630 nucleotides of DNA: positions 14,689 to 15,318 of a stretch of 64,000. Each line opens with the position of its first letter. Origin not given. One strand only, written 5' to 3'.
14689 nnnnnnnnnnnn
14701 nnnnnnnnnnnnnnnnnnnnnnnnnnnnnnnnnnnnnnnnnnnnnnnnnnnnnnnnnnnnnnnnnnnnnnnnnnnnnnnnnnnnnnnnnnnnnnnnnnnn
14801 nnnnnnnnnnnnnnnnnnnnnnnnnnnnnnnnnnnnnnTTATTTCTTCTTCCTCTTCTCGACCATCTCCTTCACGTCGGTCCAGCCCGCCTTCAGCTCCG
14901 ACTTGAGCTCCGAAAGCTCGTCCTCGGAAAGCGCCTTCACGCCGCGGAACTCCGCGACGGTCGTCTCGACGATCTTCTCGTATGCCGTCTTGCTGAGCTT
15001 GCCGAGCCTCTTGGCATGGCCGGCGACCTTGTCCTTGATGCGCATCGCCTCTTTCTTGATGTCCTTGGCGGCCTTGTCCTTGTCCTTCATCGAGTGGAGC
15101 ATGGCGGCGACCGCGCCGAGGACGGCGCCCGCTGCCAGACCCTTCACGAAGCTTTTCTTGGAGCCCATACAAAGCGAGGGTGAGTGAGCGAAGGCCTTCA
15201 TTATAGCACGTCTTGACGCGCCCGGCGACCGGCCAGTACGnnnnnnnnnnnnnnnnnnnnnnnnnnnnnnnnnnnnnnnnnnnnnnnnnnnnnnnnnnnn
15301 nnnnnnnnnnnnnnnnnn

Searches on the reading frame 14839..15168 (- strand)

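Call 74: search_protein_families(library=pfam, proteins=[window:14839-15168:-])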
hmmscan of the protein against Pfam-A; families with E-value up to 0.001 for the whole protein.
window:14839-15168:- (109 aa): 1 family
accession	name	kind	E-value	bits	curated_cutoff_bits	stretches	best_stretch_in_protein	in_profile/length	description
PF12732.12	YtxH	-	0.00011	23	37.5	1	9-101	2-68/71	YtxH-like protein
